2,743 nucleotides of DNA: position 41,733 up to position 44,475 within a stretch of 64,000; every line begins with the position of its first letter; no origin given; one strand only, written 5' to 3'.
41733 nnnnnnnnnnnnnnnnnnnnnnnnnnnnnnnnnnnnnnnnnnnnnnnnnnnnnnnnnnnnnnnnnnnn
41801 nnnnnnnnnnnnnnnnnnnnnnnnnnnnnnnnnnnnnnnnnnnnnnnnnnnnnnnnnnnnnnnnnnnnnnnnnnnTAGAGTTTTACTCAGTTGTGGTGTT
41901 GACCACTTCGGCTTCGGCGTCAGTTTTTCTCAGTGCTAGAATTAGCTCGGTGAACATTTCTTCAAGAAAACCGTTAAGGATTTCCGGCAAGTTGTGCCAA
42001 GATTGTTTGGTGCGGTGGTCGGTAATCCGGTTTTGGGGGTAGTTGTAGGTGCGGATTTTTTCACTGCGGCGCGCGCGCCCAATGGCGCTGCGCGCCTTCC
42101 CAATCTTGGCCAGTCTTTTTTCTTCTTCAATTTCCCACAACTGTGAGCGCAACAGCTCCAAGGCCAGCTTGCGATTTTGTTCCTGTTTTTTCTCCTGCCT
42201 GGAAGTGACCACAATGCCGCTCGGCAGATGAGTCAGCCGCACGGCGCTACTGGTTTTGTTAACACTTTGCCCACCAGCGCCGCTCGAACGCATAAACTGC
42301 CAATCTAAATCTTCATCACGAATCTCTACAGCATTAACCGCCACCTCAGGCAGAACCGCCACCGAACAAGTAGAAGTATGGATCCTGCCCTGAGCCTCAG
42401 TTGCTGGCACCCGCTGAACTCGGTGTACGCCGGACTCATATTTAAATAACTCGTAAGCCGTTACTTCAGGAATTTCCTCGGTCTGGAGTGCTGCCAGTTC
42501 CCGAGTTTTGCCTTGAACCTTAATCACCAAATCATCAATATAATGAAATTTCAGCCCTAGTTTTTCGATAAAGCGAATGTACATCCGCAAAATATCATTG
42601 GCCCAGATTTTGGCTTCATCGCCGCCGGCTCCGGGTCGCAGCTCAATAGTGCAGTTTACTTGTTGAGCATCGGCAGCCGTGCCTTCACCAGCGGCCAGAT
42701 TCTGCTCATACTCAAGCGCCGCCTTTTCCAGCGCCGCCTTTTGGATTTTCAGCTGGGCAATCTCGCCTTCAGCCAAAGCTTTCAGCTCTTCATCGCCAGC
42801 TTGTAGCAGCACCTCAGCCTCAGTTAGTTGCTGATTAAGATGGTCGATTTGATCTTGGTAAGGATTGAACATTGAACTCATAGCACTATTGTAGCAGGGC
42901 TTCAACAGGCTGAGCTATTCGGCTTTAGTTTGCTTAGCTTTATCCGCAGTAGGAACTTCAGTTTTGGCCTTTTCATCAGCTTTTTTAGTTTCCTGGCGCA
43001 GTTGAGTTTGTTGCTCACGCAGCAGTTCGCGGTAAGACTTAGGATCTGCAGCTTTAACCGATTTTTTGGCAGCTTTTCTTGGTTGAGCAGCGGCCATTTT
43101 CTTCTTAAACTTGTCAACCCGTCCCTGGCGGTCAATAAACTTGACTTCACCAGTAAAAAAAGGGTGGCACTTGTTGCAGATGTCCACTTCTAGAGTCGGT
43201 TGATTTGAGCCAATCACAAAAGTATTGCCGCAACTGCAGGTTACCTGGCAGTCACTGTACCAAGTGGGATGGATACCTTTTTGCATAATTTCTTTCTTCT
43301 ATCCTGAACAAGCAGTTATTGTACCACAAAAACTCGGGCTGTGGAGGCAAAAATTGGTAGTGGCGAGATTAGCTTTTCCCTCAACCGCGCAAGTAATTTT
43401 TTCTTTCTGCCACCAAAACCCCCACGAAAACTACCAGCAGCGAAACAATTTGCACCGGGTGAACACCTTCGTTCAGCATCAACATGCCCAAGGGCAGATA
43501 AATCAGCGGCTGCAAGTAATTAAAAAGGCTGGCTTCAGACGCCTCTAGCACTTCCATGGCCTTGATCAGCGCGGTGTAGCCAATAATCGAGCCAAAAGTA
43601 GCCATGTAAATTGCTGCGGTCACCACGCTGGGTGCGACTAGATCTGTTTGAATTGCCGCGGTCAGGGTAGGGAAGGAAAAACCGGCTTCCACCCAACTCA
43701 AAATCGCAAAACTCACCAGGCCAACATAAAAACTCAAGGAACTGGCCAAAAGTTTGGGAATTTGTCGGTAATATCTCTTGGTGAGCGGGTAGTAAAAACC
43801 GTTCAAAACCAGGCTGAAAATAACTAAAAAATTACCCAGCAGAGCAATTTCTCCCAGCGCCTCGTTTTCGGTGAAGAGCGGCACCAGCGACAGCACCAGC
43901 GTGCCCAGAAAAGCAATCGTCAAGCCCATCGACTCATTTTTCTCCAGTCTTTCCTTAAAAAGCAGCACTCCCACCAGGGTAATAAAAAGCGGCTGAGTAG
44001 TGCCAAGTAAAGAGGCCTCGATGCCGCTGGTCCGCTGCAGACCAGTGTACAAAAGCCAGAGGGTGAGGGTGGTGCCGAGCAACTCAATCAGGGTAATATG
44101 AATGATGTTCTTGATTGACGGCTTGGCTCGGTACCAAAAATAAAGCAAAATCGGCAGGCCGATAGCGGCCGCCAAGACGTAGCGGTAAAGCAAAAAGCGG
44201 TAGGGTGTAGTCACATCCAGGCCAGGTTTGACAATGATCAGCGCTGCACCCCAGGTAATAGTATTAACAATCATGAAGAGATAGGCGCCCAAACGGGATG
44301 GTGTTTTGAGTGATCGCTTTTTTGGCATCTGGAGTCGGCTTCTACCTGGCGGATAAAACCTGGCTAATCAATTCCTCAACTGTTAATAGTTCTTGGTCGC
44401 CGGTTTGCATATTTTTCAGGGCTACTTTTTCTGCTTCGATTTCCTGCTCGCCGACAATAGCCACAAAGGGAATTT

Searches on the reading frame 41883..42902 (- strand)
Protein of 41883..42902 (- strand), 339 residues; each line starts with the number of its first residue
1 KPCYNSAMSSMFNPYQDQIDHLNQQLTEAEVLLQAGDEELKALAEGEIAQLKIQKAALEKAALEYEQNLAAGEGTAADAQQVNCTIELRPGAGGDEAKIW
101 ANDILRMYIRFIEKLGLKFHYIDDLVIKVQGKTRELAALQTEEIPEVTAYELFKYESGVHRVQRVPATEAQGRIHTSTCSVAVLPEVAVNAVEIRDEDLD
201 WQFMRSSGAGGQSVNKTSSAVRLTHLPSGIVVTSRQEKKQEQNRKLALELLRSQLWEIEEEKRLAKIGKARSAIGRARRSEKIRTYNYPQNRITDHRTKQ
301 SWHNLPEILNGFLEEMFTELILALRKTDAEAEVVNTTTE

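Call 86: search_protein_families(library=pfam, proteins=[window:41883-42902:-], max_evalue=0.0001)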
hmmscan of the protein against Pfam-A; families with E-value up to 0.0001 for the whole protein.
window:41883-42902:- (339 aa): 2 families
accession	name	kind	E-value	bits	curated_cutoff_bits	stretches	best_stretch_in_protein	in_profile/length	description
PF03462.23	PCRF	-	8.5e-38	130.5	24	1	17-181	42-194/194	PCRF domain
PF00472.26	RF-1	-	1.6e-37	128.4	35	1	192-297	5-116/116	RF-1 domain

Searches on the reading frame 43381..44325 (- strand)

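Call 86: search_protein_families(library=pfam, proteins=[window:43381-44325:-], max_evalue=0.0001)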
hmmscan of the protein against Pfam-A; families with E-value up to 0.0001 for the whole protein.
window:43381-44325:- (314 aa): 1 family
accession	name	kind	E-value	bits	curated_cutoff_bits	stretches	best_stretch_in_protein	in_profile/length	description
PF00892.27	EamA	-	6.2e-37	127.3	28.2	2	14-146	3-134/135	EamA-like transporter family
